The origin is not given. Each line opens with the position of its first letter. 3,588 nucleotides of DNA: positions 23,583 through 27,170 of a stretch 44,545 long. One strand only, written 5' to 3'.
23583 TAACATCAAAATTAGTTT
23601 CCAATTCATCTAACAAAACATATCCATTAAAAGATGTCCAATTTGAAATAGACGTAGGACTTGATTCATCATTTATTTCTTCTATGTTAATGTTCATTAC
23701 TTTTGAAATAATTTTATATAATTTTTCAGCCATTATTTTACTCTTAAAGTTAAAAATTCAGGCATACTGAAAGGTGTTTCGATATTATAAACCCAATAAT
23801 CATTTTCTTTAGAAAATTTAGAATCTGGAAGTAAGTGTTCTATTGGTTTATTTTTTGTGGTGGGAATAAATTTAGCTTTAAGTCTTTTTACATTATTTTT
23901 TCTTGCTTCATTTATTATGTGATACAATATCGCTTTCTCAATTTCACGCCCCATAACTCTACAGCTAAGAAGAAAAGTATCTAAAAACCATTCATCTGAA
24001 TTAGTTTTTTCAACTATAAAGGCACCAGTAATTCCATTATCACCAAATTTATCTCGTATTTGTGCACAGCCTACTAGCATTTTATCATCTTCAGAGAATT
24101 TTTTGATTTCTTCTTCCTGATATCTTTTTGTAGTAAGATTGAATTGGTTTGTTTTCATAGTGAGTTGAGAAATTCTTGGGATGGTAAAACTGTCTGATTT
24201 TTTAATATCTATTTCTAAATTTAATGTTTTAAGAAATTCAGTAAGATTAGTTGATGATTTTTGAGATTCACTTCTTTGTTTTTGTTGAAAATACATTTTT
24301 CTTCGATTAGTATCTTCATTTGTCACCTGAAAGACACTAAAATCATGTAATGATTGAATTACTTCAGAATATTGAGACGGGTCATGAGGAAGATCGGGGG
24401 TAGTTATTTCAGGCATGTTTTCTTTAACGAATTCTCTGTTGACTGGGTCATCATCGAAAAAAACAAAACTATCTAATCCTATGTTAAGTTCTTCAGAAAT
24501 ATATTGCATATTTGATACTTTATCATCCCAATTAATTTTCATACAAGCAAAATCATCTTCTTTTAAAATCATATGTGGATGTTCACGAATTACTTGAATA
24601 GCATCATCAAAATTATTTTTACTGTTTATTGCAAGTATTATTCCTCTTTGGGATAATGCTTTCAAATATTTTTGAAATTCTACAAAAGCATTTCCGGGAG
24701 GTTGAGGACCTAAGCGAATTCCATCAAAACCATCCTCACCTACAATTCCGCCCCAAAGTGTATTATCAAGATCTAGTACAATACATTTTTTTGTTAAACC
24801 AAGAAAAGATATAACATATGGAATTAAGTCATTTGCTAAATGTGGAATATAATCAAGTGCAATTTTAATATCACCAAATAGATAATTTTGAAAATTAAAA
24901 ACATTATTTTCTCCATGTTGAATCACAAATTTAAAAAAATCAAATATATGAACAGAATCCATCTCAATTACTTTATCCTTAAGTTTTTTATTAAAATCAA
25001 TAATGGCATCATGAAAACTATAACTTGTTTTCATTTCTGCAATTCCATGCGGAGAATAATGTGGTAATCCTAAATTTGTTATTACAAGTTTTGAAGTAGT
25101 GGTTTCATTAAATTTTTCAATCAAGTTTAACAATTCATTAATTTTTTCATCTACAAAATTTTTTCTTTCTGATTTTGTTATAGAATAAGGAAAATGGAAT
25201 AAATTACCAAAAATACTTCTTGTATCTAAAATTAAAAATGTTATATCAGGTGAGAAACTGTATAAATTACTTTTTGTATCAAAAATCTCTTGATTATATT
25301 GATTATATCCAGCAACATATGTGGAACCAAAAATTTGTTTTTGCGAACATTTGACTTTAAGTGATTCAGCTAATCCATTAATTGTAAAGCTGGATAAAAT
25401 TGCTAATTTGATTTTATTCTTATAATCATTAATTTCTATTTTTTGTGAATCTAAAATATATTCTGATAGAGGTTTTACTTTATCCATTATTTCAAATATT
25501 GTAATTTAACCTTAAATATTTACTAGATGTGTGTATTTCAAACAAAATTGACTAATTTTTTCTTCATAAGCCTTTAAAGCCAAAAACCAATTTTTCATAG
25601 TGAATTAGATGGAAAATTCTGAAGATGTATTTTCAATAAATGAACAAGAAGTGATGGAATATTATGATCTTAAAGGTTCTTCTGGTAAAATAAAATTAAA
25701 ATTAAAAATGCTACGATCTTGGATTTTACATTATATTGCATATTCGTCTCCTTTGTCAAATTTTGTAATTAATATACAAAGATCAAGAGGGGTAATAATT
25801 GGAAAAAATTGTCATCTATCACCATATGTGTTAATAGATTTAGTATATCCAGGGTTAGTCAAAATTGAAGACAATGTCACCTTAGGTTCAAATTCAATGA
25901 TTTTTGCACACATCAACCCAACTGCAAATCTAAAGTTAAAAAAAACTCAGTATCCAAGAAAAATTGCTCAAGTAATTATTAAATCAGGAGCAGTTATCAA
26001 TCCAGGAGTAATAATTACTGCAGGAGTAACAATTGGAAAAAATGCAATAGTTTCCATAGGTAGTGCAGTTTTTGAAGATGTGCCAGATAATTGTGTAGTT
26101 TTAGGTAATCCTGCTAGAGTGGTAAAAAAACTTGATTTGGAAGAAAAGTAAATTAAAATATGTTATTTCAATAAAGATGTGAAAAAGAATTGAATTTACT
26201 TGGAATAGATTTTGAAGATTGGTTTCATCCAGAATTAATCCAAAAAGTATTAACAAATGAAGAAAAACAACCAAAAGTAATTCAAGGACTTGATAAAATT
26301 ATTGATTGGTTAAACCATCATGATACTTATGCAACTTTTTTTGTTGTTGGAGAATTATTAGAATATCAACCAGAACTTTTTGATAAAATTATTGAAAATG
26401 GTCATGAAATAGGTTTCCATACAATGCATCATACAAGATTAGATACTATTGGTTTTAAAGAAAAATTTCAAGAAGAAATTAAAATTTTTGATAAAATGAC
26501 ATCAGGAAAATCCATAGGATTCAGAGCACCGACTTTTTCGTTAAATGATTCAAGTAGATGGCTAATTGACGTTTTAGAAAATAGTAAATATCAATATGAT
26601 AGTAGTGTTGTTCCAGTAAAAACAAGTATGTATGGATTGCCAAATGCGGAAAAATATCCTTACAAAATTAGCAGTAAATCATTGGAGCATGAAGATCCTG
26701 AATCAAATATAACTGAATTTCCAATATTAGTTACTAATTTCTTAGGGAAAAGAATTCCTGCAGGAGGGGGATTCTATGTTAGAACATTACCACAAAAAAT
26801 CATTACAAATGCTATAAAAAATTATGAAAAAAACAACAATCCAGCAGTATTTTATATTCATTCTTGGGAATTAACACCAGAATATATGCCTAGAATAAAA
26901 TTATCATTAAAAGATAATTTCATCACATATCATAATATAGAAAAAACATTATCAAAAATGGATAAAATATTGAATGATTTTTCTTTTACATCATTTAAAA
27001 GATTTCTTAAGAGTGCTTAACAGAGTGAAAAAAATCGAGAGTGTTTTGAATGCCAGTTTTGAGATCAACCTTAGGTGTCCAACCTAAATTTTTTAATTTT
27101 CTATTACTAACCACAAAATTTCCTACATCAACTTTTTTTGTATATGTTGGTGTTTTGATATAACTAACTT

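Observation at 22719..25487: Self-contained carrier-protein acylation cassette (FkbH loader, ACP, MaoC dehydratase, AcpS PPTase) embedded in an archaeal-type glycan island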

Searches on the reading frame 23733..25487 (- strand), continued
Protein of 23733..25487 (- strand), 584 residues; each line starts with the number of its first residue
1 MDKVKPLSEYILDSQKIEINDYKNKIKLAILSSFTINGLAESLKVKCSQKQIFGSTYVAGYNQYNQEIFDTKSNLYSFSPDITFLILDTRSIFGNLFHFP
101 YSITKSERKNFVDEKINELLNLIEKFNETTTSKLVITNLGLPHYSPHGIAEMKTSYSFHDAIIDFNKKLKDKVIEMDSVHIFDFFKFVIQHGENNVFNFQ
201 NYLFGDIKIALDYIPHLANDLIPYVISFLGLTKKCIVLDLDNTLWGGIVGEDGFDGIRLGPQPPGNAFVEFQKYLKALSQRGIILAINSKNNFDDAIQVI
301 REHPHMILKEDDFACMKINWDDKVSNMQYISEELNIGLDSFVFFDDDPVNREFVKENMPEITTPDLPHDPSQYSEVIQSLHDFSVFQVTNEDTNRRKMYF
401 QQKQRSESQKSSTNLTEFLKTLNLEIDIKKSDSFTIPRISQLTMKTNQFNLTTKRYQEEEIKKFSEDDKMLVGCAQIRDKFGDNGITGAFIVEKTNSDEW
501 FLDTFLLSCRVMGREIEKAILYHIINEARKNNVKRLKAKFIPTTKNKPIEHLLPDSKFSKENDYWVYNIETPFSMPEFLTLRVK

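Call 88: search_protein_families(library=pfam, proteins=[L046:908-1972:-, L046:2206-3435:-, L046:3584-4450:+, L046:4477-4893:+, L046:4951-6387:+, L046:9435-10298:-, L046:10462-11448:-, L046:11712-12185:-, L046:12229-13290:+, L046:13287-14261:+], max_evalue=0.001)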
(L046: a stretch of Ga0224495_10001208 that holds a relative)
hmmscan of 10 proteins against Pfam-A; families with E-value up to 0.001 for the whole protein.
L046:908-1972:- (354 aa): 0 families

L046:2206-3435:- (409 aa): 12 families
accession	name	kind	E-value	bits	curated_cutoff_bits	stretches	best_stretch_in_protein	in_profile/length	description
PF01494.25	FAD_binding_3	-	7.7e-15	55.4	22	1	3-165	2-172/349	FAD binding domain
PF22578.2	GGR_cat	-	1.6e-11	44.3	27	1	172-258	5-88/88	Geranylgeranyl reductase catalytic domain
PF03486.20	HI0933_like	-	3.5e-08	33.6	50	1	4-38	2-36/244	HI0933-like protein Rossmann domain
PF01266.30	DAO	-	3.9e-07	30.3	27.9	1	102-302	154-352/353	FAD dependent oxidoreductase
PF05834.18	Lycopene_cycl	-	1.3e-06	28.3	23.4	0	96-156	86-145/380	Lycopene cyclase protein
PF07992.20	Pyr_redox_2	-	4e-05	23.6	26.1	0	3-37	1-36/291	Pyridine nucleotide-disulphide oxidoreductase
PF04820.20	Trp_halogenase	-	5.3e-05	22.7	21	0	89-296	150-346/458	Tryptophan halogenase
PF12831.13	FAD_oxidored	-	6e-05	22.9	27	1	4-149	1-143/416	FAD dependent oxidoreductase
PF00890.30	FAD_binding_2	-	7.5e-05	22.5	20.4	0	4-36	1-33/414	FAD binding domain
PF00070.33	Pyr_redox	-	0.00025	21.9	22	0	5-52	2-52/82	Pyridine nucleotide-disulphide oxidoreductase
PF08491.16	SE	-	0.00025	20.6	20.1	0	142-388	1-239/276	Squalene epoxidase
PF13450.12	NAD_binding_8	-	0.00033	21.3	21.9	0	7-35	1-29/68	NAD(P)-binding Rossmann-like domain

L046:3584-4450:+ (288 aa): 4 families
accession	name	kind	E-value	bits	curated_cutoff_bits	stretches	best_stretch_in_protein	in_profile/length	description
PF00132.30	Hexapep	-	2.6e-13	49.5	27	1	202-235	2-35/36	Bacterial transferase hexapeptide (six repeats)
PF14602.12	Hexapep_2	-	5.4e-13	48.9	27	1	202-234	2-32/34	Hexapeptide repeat of succinyl-transferase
PF25084.1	LbH_EIF2B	-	0.0001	22.7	54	1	154-234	22-105/105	EIF2B subunit epsilon LbH domain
PF21711.3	DCTN5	-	0.00082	19.5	40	0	155-247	56-147/182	Dynactin subunit 5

L046:4477-4893:+ (138 aa): 1 family
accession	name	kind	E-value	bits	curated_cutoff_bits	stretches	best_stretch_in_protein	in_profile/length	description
PF08915.16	tRNA-Thr_ED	-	2.1e-31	109.2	30.2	1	10-137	1-136/137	Archaea-specific editing domain of threonyl-tRNA synthetase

L046:4951-6387:+ (478 aa): 4 families
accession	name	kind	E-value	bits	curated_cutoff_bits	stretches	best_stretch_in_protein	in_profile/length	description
PF00271.37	Helicase_C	-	2.4e-10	41.1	23.5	1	333-433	3-106/110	Helicase conserved C-terminal domain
PF04851.21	ResIII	-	3.3e-09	37.3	22.5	1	8-172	2-163/164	Type III restriction enzyme, res subunit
PF00270.35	DEAD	-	6.1e-07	29.8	26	0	29-144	17-133/167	DEAD/DEAH box helicase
PF16203.11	ERCC3_RAD25_C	-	0.00012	21.9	27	1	371-416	85-130/248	ERCC3/RAD25/XPB C-terminal helicase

L046:9435-10298:- (287 aa): 2 families
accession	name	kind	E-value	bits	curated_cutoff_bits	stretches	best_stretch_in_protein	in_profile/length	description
PF01522.26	Polysacc_deac_1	-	8.9e-13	48.7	23.1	1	35-134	19-119/124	Polysaccharide deacetylase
PF10096.14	DUF2334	-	2.9e-07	30.7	26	1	66-223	58-197/203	Uncharacterized protein conserved in bacteria (DUF2334)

L046:10462-11448:- (328 aa): 0 families

L046:11712-12185:- (157 aa): 1 family
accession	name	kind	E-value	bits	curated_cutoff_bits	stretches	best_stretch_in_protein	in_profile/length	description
PF25653.1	HMG-CoA_red_N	-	2.5e-23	83.2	27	1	45-157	1-114/115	Hydroxymethylglutaryl-CoA reductase, N-terminal domain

L046:12229-13290:+ (353 aa): 0 families

L046:13287-14261:+ (324 aa): 0 families

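Call 102: search_protein_families(library=ncbifam, proteins=[L026:3869-4306:+, L032:8957-9388:+, L011:10372-11124:+], max_evalue=0.00001)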
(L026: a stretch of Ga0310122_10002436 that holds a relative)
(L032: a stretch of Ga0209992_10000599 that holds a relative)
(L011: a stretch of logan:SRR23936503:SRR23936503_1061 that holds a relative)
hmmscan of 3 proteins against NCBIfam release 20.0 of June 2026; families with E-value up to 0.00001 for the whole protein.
L026:3869-4306:+ (145 aa): 3 families
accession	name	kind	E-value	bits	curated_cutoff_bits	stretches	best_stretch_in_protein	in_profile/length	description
TIGR03081.1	metmalonyl_epim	equivalog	9.8e-21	74.6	114.95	1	14-142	1-129/129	methylmalonyl-CoA epimerase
TIGR00068.2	glyox_I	equivalog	2e-07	31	120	0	81-141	79-138/143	lactoylglutathione lyase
TIGR01263.1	4HPPD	equivalog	2.3e-06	27.3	277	1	15-116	3-103/353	4-hydroxyphenylpyruvate dioxygenase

L032:8957-9388:+ (143 aa): 3 families
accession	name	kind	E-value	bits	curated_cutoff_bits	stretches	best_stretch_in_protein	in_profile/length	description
TIGR03081.1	metmalonyl_epim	equivalog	2.3e-21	76.7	114.95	1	11-139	1-129/129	methylmalonyl-CoA epimerase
NF050074.1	glyox_I_GloA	exception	1.4e-06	28.5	165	1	11-126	1-110/121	lactoylglutathione lyase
TIGR01263.1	4HPPD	equivalog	6.2e-06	25.9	277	1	27-112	182-268/353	4-hydroxyphenylpyruvate dioxygenase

L011:10372-11124:+ (250 aa): 231 families (the best 25 are shown)
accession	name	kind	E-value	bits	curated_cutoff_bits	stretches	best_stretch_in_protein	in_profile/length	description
NF005559.1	PRK07231.1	subfamily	8.1e-57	192.6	215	1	3-247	3-247/249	glucose 1-dehydrogenase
NF009466.0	PRK12826.1-2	subfamily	1.2e-53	182.1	222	1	4-249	3-246/248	3-oxoacyl-ACP reductase FabG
TIGR01830.1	3oxo_ACP_reduc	equivalog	8.9e-51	172.9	297.75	1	7-246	1-237/239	3-oxoacyl-[acyl-carrier-protein] reductase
NF047420.2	EF_P_mod_YmfI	equivalog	3.5e-50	171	238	1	7-246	2-234/236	elongation factor P 5-aminopentanone reductase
NF009464.0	PRK12824.1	subfamily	2.4e-47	161.7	269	1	4-249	2-244/245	3-oxoacyl-ACP reductase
NF052558.1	MBtsdlDhBudC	equivalog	4.6e-46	157.4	270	1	3-247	2-241/250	meso-2,3-butanediol dehydrogenase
NF009384.0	PRK12743.1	equivalog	5.9e-46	156.8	264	1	3-247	5-247/258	SDR family oxidoreductase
NF004198.0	PRK05653.1-3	equivalog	1.5e-45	155.6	296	1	3-248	6-247/248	3-oxoacyl-ACP reductase FabG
TIGR01829.1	AcAcCoA_reduct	subfamily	2e-45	155.3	302.1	1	5-249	1-242/242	acetoacetyl-CoA reductase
NF006393.0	PRK08642.1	equivalog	1e-44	152.9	292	1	3-247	5-251/254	3-oxoacyl-ACP reductase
TIGR01963.1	PHB_DH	subfamily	7.2e-44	149.9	307.05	1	5-246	2-251/255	3-hydroxybutyrate dehydrogenase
NF004791.0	PRK06138.1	equivalog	1.7e-43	148.8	312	1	4-247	5-249/252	SDR family oxidoreductase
NF009468.0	PRK12826.1-4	equivalog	2.7e-43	148.5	318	1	4-247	7-247/256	SDR family oxidoreductase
NF005893.0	PRK07856.1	equivalog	1.5e-42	145.6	255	1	3-248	8-242/255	SDR family oxidoreductase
NF006597.0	PRK09134.1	equivalog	2e-42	145.3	281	1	2-248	10-248/261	SDR family oxidoreductase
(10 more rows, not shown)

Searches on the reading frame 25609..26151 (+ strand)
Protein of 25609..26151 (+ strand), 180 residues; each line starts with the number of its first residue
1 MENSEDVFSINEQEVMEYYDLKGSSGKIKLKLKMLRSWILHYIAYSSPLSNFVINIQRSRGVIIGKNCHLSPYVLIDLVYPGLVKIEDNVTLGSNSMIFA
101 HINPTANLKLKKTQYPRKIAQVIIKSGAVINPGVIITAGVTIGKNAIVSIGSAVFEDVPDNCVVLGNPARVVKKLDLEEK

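Call 3: search_protein_families(library=pfam, proteins=[window:25609-26151:+], max_evalue=0.01)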
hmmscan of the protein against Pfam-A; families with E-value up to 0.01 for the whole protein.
window:25609-26151:+ (180 aa): 3 families
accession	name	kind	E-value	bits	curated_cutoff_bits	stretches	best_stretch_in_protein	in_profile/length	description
PF00132.30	Hexapep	-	4.2e-10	39.3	27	1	122-148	2-28/36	Bacterial transferase hexapeptide (six repeats)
PF14602.12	Hexapep_2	-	1.5e-05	25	27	0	84-98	2-16/34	Hexapeptide repeat of succinyl-transferase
PF25084.1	LbH_EIF2B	-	5.4e-05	23.6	54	1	64-147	24-104/105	EIF2B subunit epsilon LbH domain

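Call 5: search_protein_families(library=ncbifam, proteins=[window:25609-26151:+], max_evalue=0.001)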
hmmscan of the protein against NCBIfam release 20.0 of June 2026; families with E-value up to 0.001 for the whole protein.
window:25609-26151:+ (180 aa): 34 families (the best 25 are shown)
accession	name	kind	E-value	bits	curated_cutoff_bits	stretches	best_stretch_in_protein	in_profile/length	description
NF058585.1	HptprglPActTf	PfamEq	4.1e-15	55.8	300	1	32-175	25-160/172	heptaprenylglyceryl phosphate O-acetyltransferase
NF007797.0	PRK10502.1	subfamily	6.5e-14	52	192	1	110-174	114-178/183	WcaF family extracellular polysaccharide biosynthesis acetyltransferase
TIGR03532.1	DapD_Ac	equivalog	1.4e-13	51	231.75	1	121-177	160-216/231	2,3,4,5-tetrahydropyridine-2,6-dicarboxylate N-acetyltransferase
NF007240.0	PRK09677.1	equivalog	1.1e-12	47.8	243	1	64-180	68-189/192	putative lipopolysaccharide biosynthesis O-acetyl transferase WbbJ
NF038307.1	EPS_acetyl_HpsU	equivalog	3e-12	46.5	305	1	109-172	112-175/178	hormogonium polysaccharide biosynthesis acetyltransferase HpsU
TIGR03570.1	NeuD_NnaD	subfamily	3.4e-12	46.4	160.8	1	121-170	153-202/202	NeuD/PglB/VioB family sugar acetyltransferase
NF007499.0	PRK10092.1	equivalog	4.2e-12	46.2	314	1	84-175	94-183/183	maltose O-acetyltransferase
NF007076.0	PRK09527.1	equivalog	2e-09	37.2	347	1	84-176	96-186/203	galactoside O-acetyltransferase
TIGR04008.1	WcaF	equivalog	5.6e-09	36.1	326.3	1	120-174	123-177/180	colanic acid biosynthesis acetyltransferase WcaF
NF050158.1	CarbAnhydGPos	equivalog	3.3e-08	33.4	250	1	86-178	51-146/172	gamma carbonic anhydrase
NF041874.1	EPS_EpsC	equivalog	3.7e-08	33.3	150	1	60-174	60-166/168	serine O-acetyltransferase EpsC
TIGR03308.1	phn_thr-fam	hypoth_equivalog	1.9e-07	31.1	201.65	1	117-174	104-161/204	phosphonate metabolim protein, transferase hexapeptide repeat family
TIGR02353.1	NRPS_term_dom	equivalog_domain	8e-07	27.8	423.1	1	35-169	575-695/695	Pls/PosA family non-ribosomal peptide synthetase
NF000147.1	stregram_VatF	exception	9.4e-07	28.5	400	1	127-174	126-173/221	streptogramin A O-acetyltransferase Vat(F)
NF000490.1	chloram_CatB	equivalog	1.1e-06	28.1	350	1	120-174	109-163/210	type B chloramphenicol O-acetyltransferase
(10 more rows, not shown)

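Call 71: search_solved_structures(query=window:25609-26151:+, max_evalue=0.001, show_alignments=1)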
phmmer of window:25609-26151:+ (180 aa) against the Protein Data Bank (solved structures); distinct sequences matched with E-value up to 0.001: 42.
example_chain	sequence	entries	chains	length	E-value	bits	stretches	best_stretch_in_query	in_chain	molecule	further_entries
3srt_A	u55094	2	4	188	1.1e-14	57.9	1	54-176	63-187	Maltose O-acetyltransferase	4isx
4mzu_A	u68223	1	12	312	2.4e-12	50.3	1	60-172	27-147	WxcM-like protein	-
3r8y_A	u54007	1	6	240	6.4e-12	48.9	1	87-178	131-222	2,3,4,5-tetrahydropyridine-2,6-dicarboxylate N-acetyltransferase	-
4dcl_A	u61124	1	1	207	2.4e-10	43.8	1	55-177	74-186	Putative acetyltransferase SACOL2570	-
3cj8_A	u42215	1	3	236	3.1e-10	43.4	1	86-177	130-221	2,3,4,5-tetrahydropyridine-2,6-dicarboxylate N-acetyltransferase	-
3ftt_A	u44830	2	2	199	3.5e-10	43.3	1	55-177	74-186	Putative acetyltransferase SACOL2570 | Galactoside O-acetyltransferase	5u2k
3v4e_A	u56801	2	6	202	3.6e-10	43.2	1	55-177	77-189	Galactoside O-acetyltransferase | Putative acetyltransferase SACOL2570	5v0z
4egg_A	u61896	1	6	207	3.9e-10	43.1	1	61-177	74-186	Putative acetyltransferase SACOL2570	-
6ag8_C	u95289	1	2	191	4.3e-10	43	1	84-175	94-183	Maltose O-acetyltransferase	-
7l7y_AAA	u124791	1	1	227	9.3e-10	41.9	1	123-176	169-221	Putative acetyl transferase protein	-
3mqg_A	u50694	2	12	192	1.1e-09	41.6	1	79-172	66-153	Lipopolysaccharides biosynthesis acetyltransferase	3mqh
1ocx_A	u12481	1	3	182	1.2e-09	41.5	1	84-175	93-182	MALTOSE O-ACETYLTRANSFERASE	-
2ic7_A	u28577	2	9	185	5.5e-09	39.4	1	84-175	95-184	Maltose transacetylase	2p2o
1kqa_A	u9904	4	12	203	6.2e-09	39.2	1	62-176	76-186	GALACTOSIDE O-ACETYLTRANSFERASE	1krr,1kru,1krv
8vr6_A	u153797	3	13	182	8e-09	38.8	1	62-172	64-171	Acetyltransferase, putative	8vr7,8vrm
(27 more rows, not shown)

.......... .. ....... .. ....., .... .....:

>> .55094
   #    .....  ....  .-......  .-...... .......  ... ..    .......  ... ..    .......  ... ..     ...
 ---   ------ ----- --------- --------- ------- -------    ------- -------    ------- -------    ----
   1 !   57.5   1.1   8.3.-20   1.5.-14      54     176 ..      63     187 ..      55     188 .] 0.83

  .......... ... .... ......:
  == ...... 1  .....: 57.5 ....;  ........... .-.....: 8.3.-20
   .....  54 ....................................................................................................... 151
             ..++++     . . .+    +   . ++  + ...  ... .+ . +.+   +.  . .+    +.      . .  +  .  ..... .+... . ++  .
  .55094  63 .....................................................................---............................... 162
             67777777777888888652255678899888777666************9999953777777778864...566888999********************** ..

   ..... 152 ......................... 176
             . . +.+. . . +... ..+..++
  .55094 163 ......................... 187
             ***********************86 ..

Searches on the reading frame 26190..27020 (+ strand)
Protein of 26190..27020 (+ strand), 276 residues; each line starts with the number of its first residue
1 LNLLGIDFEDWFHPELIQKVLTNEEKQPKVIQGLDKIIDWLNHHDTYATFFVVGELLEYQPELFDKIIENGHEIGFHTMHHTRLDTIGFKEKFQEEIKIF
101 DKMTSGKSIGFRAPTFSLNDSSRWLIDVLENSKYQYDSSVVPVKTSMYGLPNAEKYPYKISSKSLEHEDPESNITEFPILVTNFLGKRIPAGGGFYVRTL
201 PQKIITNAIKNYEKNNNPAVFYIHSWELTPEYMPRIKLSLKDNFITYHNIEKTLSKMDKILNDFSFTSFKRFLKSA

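Call 3: search_protein_families(library=pfam, proteins=[window:26190-27020:+], max_evalue=0.01)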
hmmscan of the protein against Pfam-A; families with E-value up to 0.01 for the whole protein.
window:26190-27020:+ (276 aa): 2 families
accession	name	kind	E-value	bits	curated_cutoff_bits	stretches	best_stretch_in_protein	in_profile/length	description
PF11959.13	DUF3473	-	1.4e-33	116.1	29.6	1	138-273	1-129/130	Domain of unknown function (DUF3473)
PF01522.26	Polysacc_deac_1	-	2.5e-14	53.8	23.1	1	35-125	22-115/124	Polysaccharide deacetylase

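Call 5: search_protein_families(library=ncbifam, proteins=[window:26190-27020:+], max_evalue=0.001)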
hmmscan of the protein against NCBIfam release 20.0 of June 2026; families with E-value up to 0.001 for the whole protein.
window:26190-27020:+ (276 aa): 8 families
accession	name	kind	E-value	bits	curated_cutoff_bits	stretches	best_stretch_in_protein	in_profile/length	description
TIGR03006.1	pepcterm_polyde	equivalog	5.3e-59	199.6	276.2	1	2-272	1-270/272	XrtA system polysaccharide deacetylase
TIGR02764.1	spore_ybaN_pdaB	equivalog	4.2e-14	52.8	237.4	1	34-134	21-121/191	polysaccharide deacetylase family sporulation protein PdaB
TIGR02884.1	spore_pdaA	equivalog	3.5e-12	46.5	298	1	35-104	53-121/224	delta-lactam-biosynthetic de-N-acetylase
TIGR04243.1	nodulat_NodB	equivalog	7.1e-12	45.2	240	1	35-98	18-80/197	chitooligosaccharide deacetylase NodB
NF045821.1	PgAcgDacpgdA1_Bac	equivalog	1.1e-09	37.6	400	1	35-104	104-176/282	peptidoglycan-N-acetylglucosamine deacetylase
TIGR02873.1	spore_ylxY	hypoth_equivalog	9.9e-09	34.8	391.5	1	34-114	100-183/268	probable sporulation protein, polysaccharide deacetylase family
NF045822.1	PgAcgDacpgdA2_Bac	equivalog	4.8e-06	26.1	400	1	36-98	86-147/274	peptidoglycan-N-acetylglucosamine deacetylase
NF045820.1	PgAcgDacpgdA_Strep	equivalog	0.00017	20.5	800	1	35-92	284-341/463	peptidoglycan-N-acetylglucosamine deacetylase PgdA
